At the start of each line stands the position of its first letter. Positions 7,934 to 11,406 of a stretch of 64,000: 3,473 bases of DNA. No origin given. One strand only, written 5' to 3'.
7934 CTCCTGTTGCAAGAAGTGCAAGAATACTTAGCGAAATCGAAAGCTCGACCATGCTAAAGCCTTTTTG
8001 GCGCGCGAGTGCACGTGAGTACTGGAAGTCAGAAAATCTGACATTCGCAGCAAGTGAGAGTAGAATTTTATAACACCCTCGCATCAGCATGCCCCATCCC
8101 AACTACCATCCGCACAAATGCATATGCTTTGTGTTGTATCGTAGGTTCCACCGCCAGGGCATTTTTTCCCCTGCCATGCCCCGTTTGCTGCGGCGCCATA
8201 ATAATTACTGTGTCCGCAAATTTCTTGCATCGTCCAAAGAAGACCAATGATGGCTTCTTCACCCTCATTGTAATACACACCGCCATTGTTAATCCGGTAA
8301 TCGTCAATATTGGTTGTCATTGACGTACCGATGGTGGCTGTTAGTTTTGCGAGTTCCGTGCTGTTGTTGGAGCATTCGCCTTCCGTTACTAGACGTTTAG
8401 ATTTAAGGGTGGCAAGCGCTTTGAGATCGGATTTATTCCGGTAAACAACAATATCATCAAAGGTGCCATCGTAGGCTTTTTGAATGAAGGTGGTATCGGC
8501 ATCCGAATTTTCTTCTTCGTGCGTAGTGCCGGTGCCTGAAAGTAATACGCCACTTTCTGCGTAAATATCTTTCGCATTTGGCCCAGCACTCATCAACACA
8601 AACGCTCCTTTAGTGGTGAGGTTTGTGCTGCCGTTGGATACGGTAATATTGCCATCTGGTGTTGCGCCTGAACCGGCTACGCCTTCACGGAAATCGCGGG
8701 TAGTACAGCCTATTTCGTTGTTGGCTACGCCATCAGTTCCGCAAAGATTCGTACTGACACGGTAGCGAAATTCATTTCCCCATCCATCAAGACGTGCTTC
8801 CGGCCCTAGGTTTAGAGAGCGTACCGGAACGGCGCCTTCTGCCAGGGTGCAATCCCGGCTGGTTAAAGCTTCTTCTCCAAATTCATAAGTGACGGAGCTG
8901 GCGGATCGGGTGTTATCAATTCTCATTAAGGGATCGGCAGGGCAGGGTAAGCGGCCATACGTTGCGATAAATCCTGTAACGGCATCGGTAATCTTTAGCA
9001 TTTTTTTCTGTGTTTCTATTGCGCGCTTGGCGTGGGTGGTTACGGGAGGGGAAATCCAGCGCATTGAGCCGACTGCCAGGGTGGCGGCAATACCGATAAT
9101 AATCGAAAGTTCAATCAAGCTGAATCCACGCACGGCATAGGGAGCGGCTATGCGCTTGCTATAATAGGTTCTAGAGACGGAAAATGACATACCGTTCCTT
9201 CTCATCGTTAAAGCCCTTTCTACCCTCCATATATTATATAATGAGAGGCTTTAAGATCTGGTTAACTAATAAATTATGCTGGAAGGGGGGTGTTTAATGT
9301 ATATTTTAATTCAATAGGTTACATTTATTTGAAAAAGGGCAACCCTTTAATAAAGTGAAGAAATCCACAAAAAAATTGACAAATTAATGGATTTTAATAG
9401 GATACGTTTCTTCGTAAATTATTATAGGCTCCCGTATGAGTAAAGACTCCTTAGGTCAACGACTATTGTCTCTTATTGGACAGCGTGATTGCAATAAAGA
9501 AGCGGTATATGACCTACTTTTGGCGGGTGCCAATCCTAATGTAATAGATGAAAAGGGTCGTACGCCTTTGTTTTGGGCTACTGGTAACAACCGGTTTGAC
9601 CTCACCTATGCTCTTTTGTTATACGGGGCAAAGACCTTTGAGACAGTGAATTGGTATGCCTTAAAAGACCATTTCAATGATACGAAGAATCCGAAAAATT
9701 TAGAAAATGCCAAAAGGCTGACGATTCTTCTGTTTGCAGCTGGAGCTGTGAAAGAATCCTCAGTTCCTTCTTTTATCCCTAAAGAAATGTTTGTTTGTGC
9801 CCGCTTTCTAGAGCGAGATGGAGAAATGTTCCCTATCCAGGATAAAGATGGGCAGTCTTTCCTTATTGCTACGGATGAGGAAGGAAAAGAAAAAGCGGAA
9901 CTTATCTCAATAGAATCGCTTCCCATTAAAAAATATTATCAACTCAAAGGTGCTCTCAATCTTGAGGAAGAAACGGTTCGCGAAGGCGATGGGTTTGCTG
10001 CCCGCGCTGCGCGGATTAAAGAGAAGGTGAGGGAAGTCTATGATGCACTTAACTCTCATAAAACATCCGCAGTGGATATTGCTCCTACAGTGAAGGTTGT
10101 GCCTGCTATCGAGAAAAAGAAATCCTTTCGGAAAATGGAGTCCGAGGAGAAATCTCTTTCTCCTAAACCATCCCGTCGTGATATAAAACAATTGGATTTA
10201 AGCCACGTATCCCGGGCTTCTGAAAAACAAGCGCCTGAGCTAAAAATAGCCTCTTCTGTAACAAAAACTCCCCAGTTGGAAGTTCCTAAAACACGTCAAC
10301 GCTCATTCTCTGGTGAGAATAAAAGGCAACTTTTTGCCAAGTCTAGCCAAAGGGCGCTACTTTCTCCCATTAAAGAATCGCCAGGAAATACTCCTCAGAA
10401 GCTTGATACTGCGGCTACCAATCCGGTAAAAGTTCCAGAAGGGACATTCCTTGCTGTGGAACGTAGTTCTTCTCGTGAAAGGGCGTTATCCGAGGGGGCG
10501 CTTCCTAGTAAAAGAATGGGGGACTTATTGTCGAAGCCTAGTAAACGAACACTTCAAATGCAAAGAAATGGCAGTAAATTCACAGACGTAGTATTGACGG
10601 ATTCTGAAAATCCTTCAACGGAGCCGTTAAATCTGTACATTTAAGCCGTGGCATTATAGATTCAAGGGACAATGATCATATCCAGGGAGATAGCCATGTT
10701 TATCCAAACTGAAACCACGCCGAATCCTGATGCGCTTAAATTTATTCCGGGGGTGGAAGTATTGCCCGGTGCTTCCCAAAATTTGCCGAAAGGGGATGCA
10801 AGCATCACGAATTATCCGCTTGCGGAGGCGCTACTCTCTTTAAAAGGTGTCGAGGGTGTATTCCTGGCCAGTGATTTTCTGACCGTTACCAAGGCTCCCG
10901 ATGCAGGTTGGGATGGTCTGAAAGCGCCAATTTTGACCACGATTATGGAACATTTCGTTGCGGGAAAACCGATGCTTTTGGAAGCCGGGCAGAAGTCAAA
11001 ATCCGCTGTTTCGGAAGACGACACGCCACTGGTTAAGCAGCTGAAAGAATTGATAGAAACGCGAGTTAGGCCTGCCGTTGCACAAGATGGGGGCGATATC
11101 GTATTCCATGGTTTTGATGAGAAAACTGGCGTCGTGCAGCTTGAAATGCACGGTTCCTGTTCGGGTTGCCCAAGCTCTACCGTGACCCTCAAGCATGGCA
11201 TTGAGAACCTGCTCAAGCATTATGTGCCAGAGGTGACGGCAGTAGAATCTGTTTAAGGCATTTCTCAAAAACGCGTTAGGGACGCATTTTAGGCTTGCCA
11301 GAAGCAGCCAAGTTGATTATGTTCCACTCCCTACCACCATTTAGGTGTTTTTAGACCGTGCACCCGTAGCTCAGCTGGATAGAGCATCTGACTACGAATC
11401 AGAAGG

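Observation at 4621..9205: Orphan operon: two GspG/pilin-like proteins with large extensions (one LamG) plus an integrin-like FG-GAP propeller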

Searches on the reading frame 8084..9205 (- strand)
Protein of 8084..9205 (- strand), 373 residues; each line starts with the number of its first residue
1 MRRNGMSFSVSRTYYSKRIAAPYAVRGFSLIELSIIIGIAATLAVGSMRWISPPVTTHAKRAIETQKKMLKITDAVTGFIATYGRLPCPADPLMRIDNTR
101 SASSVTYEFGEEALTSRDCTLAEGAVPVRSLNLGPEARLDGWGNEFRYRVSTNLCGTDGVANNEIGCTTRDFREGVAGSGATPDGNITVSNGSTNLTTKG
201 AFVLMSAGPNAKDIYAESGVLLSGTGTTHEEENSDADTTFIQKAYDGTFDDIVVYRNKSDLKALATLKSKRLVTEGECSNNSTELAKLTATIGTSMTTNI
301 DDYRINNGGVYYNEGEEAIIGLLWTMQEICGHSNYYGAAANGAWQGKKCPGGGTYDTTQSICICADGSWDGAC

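Call 3: search_protein_families(library=pfam, proteins=[window:8084-9205:-], max_evalue=0.1)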
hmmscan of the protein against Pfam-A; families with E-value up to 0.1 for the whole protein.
window:8084-9205:- (373 aa): 1 family
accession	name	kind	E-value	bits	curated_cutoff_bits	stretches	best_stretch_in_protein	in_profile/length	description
PF07963.17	N_methyl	-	0.096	12.7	21.2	0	26-47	5-26/27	Prokaryotic N-terminal methylation motif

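Call 4: search_protein_families(library=ncbifam, proteins=[window:8084-9205:-], max_evalue=0.1)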
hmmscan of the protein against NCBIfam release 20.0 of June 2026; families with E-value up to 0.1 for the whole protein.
window:8084-9205:- (373 aa): 0 families

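Call 15: find_homologous_proteins(query=window:8084-9205:-, max_evalue=0.001)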
Query window:8084-9205:- (373 aa): 122 proteins with E <= 0.001 among 6139 candidates; the best 120 are listed.
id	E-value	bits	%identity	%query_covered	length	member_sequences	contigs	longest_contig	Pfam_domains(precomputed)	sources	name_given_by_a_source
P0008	1.6e-245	832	100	99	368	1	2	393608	-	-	-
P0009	8.7e-143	494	63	93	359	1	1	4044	-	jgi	jgi:type II secretory pathway pseudopilin PulG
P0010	7.8e-76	274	39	93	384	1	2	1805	-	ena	-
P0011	2.8e-73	265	39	93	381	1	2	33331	-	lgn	-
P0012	2.2e-71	259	38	93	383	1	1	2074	-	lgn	-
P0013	3.0e-65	239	40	95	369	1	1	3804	-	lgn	-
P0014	7.7e-61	224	38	93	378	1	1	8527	-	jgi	jgi:type II secretory pathway pseudopilin PulG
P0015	2.5e-60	222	38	93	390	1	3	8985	-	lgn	-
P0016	2.0e-57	213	37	93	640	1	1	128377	PF13385.14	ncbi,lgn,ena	-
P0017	1.9e-47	180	35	92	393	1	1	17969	-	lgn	-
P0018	1.4e-45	174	34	93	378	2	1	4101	-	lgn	-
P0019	5.1e-45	172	33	96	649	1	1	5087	-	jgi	-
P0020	2.0e-24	104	29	92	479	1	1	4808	-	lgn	-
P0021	2.4e-23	101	31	91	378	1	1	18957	-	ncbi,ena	-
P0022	3.2e-20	91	34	62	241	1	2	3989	PF07963.18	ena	-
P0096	3.9e-7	47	27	54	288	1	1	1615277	PF07963.18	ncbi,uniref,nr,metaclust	ncbi:prepilin-type N-terminal cleavage/methylation domain-containing protein [endosymbiont of Acanth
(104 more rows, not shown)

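Call 46: predict_structure(alignment_id=A3)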
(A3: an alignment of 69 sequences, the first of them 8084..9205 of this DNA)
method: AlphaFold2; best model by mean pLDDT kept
length: 373 residues; sequences in the alignment: 69
mean_pLDDT: 84.9   pTM: 0.68
mean pLDDT of the five models: 84.9, 84.2, 83.8, 83.1, 81.3
residues with pLDDT >= 90: 188; 70-90: 114; 50-70: 59; < 50: 12
segments of 3 or more residues with pLDDT < 50: none
pLDDT, mean of each block of 10 residues (from residue 1): 47 50 65 91 84 74 97 96 94 92 78 89 96 97 98 83 71 77 91 98 98 96 97 97 95 98 83 81 90 90 86 88 84 55 80 86 79 57
secondary structure, 60 per line:
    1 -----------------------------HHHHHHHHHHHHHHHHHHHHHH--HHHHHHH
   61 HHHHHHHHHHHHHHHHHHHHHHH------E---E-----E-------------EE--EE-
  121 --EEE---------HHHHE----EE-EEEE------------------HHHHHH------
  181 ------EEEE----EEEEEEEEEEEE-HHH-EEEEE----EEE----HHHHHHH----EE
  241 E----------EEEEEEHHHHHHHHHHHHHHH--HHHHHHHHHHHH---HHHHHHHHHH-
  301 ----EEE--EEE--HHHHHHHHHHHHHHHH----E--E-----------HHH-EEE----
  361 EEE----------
elements in order: H30-51 H54-83 E123-125 H135-138 E147-150 H169-174 E187-190 E195-206 E212-216 E221-223 H228-234 E239-241 E252-257 H258-272 H275-286 H290-299 E305-307 E310-312 H315-330 E354-356 E361-363

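Call 49: fold_search(model_id=the predicted structure, library=pdb)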
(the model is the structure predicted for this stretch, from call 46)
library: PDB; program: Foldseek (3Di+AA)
matches with E <= 10: 31; with E <= 0.001: 0
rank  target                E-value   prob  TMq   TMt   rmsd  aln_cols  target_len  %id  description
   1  2hi2_A                3.1e-01  0.12  0.13  0.22  11.9       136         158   16  Crystal structure of native Neisseria gonorrhoeae Type IV pilin at 2.3 Angstroms Resolution (released 2006-09-12)
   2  5vxx_A                6.9e-01  0.16  0.13  0.27  15.6       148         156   17  Cryo-EM reconstruction of Neisseria gonorrhoeae Type IV pilus (released 2017-07-12)
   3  3s0t_B                1.0e+00  0.28  0.19  0.36   5.8       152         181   12  Crystal structure of the CofA Type IV pilin subunit from enterotoxigenic E. coli (released 2012-04-11)
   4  6f5p_A                1.8e+00  0.02  0.07  0.04  17.1       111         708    9  A mechanism for the activation of the influenza virus transcriptase (released 2018-09-19)
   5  9oqy                  2.7e+00  0.02  0.08  0.06  17.4       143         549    9  X-ray crystal structure of Asp/Ala exchanger AspT at outward-facing conformation (released 2025-10-08)
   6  8xw5_A                2.9e+00  0.02  0.08  0.06  16.2       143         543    9  Cryo-EM structure of the aspartate:alanine antiporter AspT mutant L60C (released 2025-01-22)
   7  3g20_B                3.1e+00  0.07  0.13  0.38  13.1       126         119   10  Crystal structure of the major pseudopilin from the type 2 secretion system of enterohaemorrhagic Escherichia coli (released 2009-07-28)
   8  2bgc_H                4.0e+00  0.02  0.08  0.12  14.2       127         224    7  PrfA-G145S, a constitutive active mutant of the Transcriptional Regulator In L.monocytogenes (released 2005-04-14)
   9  7aoi_AW               5.4e+00  0.02  0.07  0.10  12.8        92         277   10  Trypanosoma brucei mitochondrial ribosome large subunit assembly intermediate (released 2020-12-02)
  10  5h8i_P                5.8e+00  0.01  0.05  0.06  11.2        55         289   14  Crystal structure of Medicago truncatula N-carbamoylputrescine amidohydrolase (MtCPA) in complex with N-(dihydroxymeth (released 2016-04-20)
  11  3g20_A                6.2e+00  0.03  0.13  0.37  12.9       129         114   12  Crystal structure of the major pseudopilin from the type 2 secretion system of enterohaemorrhagic Escherichia coli (released 2009-07-28)
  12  5h8l_H                6.2e+00  0.01  0.05  0.06  10.8        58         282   10  Crystal structure of Medicago truncatula N-carbamoylputrescine amidohydrolase (MtCPA) C158S mutant in complex with put (released 2016-04-20)
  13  5h8j_P                6.2e+00  0.01  0.06  0.08  14.6        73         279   14  Crystal structure of Medicago truncatula N-carbamoylputrescine amidohydrolase (MtCPA) in complex with cadaverine (released 2016-04-20)
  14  3ddk                  6.5e+00  0.01  0.06  0.05  15.8        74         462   20  Coxsackievirus B3 3Dpol RNA Dependent RNA Polymerase (released 2008-09-23)
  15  5h8l_P                7.0e+00  0.01  0.05  0.06  11.2        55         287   14  Crystal structure of Medicago truncatula N-carbamoylputrescine amidohydrolase (MtCPA) C158S mutant in complex with put (released 2016-04-20)
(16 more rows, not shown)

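Call 57: find_encoding_contigs(protein=P0009, flank=8000, max_places=2)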
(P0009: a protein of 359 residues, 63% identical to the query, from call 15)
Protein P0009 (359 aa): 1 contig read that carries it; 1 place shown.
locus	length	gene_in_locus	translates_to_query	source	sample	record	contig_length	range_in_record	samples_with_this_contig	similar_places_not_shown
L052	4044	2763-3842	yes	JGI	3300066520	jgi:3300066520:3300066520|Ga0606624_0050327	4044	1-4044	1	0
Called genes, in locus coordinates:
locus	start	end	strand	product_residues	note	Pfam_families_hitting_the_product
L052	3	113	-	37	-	?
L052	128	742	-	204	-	PF09976:TPR_21 (weak)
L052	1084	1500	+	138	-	PF10768:FliX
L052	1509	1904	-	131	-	PF01381:HTH_3, PF13560:HTH_31 (weak)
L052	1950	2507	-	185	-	PF08712:Nfu_N, PF01106:NifU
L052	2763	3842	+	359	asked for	-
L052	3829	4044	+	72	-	?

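Call 62: search_protein_representatives(alignment_id=A3)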
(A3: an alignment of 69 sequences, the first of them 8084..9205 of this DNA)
Query: 69 sequences, 303 profile positions. Proteins with E-value up to 0.001 (for the whole library): 137840; up to 1e-10: 10910; up to 1e-30: 6259. The best 150 are listed.
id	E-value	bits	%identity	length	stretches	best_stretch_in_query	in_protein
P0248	4.5e-119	413.9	-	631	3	11-240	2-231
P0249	1.3e-115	402.5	-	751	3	8-243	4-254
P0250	6.6e-75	268.9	-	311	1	3-270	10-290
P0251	2.1e-74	267.2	-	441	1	10-269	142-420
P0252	5.4e-74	265.8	-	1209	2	12-285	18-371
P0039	6.9e-74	265.5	-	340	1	3-300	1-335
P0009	7.6e-73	262.1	-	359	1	7-292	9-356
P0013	8.3e-73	262.0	-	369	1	5-297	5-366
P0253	7.4e-72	258.8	-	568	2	6-241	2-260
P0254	1.8e-71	257.6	-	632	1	6-300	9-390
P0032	2.2e-71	257.3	-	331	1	9-298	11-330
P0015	4.2e-71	256.3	-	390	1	9-292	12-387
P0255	5.2e-71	256.0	-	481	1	6-292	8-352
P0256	1.2e-70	254.9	-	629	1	3-300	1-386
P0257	1.5e-70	254.6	-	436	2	49-233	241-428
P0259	2.3e-70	254.0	-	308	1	8-260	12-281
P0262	9.6e-70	251.9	-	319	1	7-276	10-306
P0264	1.8e-69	251.0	-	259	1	10-236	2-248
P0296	1.3e-65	238.3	-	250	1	7-232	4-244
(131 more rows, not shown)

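Call 64: search_protein_families(library=ncbifam, proteins=[P0250, P0259, P0262, P0264, P0296, P0248, P0249, P0252, P0096], max_evalue=0.01)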
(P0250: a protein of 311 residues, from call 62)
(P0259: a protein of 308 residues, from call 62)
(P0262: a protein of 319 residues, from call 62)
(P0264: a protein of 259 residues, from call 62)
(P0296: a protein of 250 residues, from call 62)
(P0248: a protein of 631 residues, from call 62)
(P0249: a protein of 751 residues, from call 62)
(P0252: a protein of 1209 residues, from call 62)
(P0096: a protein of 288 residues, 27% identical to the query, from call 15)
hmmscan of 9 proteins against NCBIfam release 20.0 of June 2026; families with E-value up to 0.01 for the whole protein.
P0250 (311 aa): 3 families
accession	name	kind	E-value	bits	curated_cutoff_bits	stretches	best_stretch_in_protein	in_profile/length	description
TIGR02532.1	IV_pilin_GFxxxE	domain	2.6e-06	27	16.3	1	17-40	1-24/24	prepilin-type N-terminal cleavage/methylation domain-containing protein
TIGR01710.1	typeII_sec_gspG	equivalog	8.9e-06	25.8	88.85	1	18-78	1-61/134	type II secretion system major pseudopilin GspG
TIGR01708.2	typeII_sec_gspH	equivalog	2.6e-05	24.3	80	1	18-57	2-41/169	type II secretion system minor pseudopilin GspH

P0259 (308 aa): 5 families
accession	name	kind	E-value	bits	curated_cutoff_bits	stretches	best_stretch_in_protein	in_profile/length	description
TIGR02532.1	IV_pilin_GFxxxE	domain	3.3e-05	23.5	16.3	1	17-38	2-23/24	prepilin-type N-terminal cleavage/methylation domain-containing protein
TIGR01708.2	typeII_sec_gspH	equivalog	3.7e-05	23.8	80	1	16-53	1-36/169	type II secretion system minor pseudopilin GspH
TIGR01710.1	typeII_sec_gspG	equivalog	0.00026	21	88.85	1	17-81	1-65/134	type II secretion system major pseudopilin GspG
NF007800.0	PRK10506.1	equivalog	0.0045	16.8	158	0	12-73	4-58/163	prepilin peptidase-dependent protein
NF041775.1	typeIV_PilA_Myxo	equivalog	0.0096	15.9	400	1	15-47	9-38/214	type IV pilin protein PilA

P0262 (319 aa): 3 families
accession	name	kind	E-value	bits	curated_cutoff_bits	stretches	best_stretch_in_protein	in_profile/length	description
TIGR01710.1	typeII_sec_gspG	equivalog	1.1e-05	25.4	88.85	1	16-80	1-65/134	type II secretion system major pseudopilin GspG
TIGR02532.1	IV_pilin_GFxxxE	domain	1.1e-05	25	16.3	1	15-38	1-24/24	prepilin-type N-terminal cleavage/methylation domain-containing protein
TIGR01708.2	typeII_sec_gspH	equivalog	2.1e-05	24.6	80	1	15-57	1-43/169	type II secretion system minor pseudopilin GspH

P0264 (259 aa): 5 families
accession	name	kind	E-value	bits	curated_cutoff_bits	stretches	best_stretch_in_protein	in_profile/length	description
TIGR01710.1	typeII_sec_gspG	equivalog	2e-06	27.9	88.85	1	5-65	1-61/134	type II secretion system major pseudopilin GspG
TIGR02532.1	IV_pilin_GFxxxE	domain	2e-05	24.2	16.3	1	5-27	2-24/24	prepilin-type N-terminal cleavage/methylation domain-containing protein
NF040999.1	pilin_ComGC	equivalog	0.00076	19.6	75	1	5-24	2-21/84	competence type IV pilus major pilin ComGC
TIGR01708.2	typeII_sec_gspH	equivalog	0.0016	18.5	80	1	5-46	2-43/169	type II secretion system minor pseudopilin GspH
NF007862.0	PRK10574.1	equivalog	0.0041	17.3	138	0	1-24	1-24/145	prepilin peptidase-dependent pilin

P0296 (250 aa): 7 families
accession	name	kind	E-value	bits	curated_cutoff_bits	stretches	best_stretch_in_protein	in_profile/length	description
TIGR01708.2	typeII_sec_gspH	equivalog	6.1e-09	36.1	80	1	10-60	2-52/169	type II secretion system minor pseudopilin GspH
TIGR01710.1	typeII_sec_gspG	equivalog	7.3e-09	35.8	88.85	1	10-70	1-61/134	type II secretion system major pseudopilin GspG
TIGR02532.1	IV_pilin_GFxxxE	domain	3.5e-07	29.8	16.3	1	9-30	1-22/24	prepilin-type N-terminal cleavage/methylation domain-containing protein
NF041013.1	T4P_ComGE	equivalog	0.00021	21.3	49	1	10-55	4-50/83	competence type IV pilus minor pilin ComGE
NF040999.1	pilin_ComGC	equivalog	0.00083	19.5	75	1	10-27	2-19/84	competence type IV pilus major pilin ComGC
NF041775.1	typeIV_PilA_Myxo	equivalog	0.0038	17.2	400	1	9-57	10-58/214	type IV pilin protein PilA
NF040982.1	ComGD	equivalog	0.009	16.4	70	0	10-45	2-37/139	competence type IV pilus minor pilin ComGD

P0248 (631 aa): 7 families
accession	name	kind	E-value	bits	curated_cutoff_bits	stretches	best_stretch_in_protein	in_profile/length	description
TIGR01710.1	typeII_sec_gspG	equivalog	1.6e-10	41.1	88.85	1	4-64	1-61/134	type II secretion system major pseudopilin GspG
TIGR01708.2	typeII_sec_gspH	equivalog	1.4e-06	28.4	80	1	3-33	1-31/169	type II secretion system minor pseudopilin GspH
TIGR02532.1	IV_pilin_GFxxxE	domain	3.9e-06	26.5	16.3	1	3-26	1-24/24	prepilin-type N-terminal cleavage/methylation domain-containing protein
NF040999.1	pilin_ComGC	equivalog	8.7e-06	25.9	75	1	4-58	2-56/84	competence type IV pilus major pilin ComGC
NF041775.1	typeIV_PilA_Myxo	equivalog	0.0001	22.4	400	1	2-51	9-59/214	type IV pilin protein PilA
TIGR02596.1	TIGR02596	subfamily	0.0014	18.7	70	1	6-38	1-33/196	Verru_Chthon cassette protein D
NF007862.0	PRK10574.1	equivalog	0.0075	16.4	138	0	1-29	2-30/145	prepilin peptidase-dependent pilin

P0249 (751 aa): 4 families
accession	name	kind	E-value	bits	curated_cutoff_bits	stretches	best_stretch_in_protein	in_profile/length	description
TIGR02599.1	TIGR02599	subfamily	9.7e-06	25.1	256.5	0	321-379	140-197/361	Verru_Chthon cassette protein C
TIGR02532.1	IV_pilin_GFxxxE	domain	0.00013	21.6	16.3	1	9-31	2-24/24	prepilin-type N-terminal cleavage/methylation domain-containing protein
TIGR01708.2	typeII_sec_gspH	equivalog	0.0002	21.4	80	1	8-53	1-43/169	type II secretion system minor pseudopilin GspH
TIGR01710.1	typeII_sec_gspG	equivalog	0.00024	21.1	88.85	1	9-61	1-53/134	type II secretion system major pseudopilin GspG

P0252 (1209 aa): 6 families
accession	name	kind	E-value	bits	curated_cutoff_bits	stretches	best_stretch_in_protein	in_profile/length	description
TIGR01710.1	typeII_sec_gspG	equivalog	7.9e-10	38.9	88.85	2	20-79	2-61/134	type II secretion system major pseudopilin GspG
TIGR02532.1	IV_pilin_GFxxxE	domain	1.7e-06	27.6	16.3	1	19-41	2-24/24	prepilin-type N-terminal cleavage/methylation domain-containing protein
NF041775.1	typeIV_PilA_Myxo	equivalog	1.5e-05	25.1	400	0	19-72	11-64/214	type IV pilin protein PilA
NF007862.0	PRK10574.1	equivalog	8.8e-05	22.7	138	0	19-56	5-42/145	prepilin peptidase-dependent pilin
TIGR01708.2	typeII_sec_gspH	equivalog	0.00046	20.2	80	0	19-41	2-24/169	type II secretion system minor pseudopilin GspH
NF040999.1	pilin_ComGC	equivalog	0.0062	16.7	75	0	19-41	2-24/84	competence type IV pilus major pilin ComGC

P0096 (288 aa): 6 families
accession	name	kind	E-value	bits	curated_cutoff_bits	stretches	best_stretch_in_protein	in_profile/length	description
TIGR02532.1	IV_pilin_GFxxxE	domain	2e-07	30.5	16.3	1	3-24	1-22/24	prepilin-type N-terminal cleavage/methylation domain-containing protein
TIGR01710.1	typeII_sec_gspG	equivalog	2.9e-06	27.3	88.85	1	4-64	1-61/134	type II secretion system major pseudopilin GspG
TIGR01708.2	typeII_sec_gspH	equivalog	0.00019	21.4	80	1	3-45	1-43/169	type II secretion system minor pseudopilin GspH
NF040999.1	pilin_ComGC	equivalog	0.00044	20.4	75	1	3-22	1-20/84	competence type IV pilus major pilin ComGC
NF007862.0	PRK10574.1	equivalog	0.0016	18.6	138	1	1-23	2-24/145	prepilin peptidase-dependent pilin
NF007800.0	PRK10506.1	equivalog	0.0034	17.2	158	1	2-26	7-31/163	prepilin peptidase-dependent protein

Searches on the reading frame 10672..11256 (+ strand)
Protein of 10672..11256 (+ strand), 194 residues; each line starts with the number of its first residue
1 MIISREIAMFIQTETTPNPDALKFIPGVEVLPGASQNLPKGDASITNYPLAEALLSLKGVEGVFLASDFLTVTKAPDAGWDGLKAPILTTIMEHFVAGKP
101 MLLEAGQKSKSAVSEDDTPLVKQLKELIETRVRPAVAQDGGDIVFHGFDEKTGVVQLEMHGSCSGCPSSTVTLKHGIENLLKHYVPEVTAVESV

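Call 74: list_cluster_members(proteins=[window:10672-11256:+, window:1504-2769:+, window:2777-3853:+, window:33242-33727:-, window:33916-37155:-, window:41294-41899:-, window:30915-31448:-, window:37204-38409:-])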
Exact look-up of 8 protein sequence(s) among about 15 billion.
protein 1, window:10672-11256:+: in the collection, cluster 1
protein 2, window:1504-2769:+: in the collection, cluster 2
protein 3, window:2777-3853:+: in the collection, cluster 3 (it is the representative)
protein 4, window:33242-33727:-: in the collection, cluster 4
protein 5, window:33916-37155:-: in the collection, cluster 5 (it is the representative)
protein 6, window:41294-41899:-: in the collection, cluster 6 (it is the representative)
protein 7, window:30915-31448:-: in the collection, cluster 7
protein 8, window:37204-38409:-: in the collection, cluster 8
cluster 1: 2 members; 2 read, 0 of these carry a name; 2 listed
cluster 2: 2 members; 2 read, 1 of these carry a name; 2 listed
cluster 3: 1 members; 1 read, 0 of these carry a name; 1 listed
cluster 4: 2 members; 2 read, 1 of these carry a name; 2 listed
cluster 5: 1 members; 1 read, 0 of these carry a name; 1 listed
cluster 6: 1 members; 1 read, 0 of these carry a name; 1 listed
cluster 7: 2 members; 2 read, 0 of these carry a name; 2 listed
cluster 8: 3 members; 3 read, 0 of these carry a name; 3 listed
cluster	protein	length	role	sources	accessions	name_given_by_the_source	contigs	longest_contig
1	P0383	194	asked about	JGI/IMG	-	-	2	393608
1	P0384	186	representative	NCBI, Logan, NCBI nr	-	-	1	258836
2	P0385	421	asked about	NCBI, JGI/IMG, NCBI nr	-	-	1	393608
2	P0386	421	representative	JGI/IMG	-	histidyl-tRNA synthetase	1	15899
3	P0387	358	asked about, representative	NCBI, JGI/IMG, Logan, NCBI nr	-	-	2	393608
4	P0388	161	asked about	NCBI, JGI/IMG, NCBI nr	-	-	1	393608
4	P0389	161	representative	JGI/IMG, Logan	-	transcription elongation factor GreA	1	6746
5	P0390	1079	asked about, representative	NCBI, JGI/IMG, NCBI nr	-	-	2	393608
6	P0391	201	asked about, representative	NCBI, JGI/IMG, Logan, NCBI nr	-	-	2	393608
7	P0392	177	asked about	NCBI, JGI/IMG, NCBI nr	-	-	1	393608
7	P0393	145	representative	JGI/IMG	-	-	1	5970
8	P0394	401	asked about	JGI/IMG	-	-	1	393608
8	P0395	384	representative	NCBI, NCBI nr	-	-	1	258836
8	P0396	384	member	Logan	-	-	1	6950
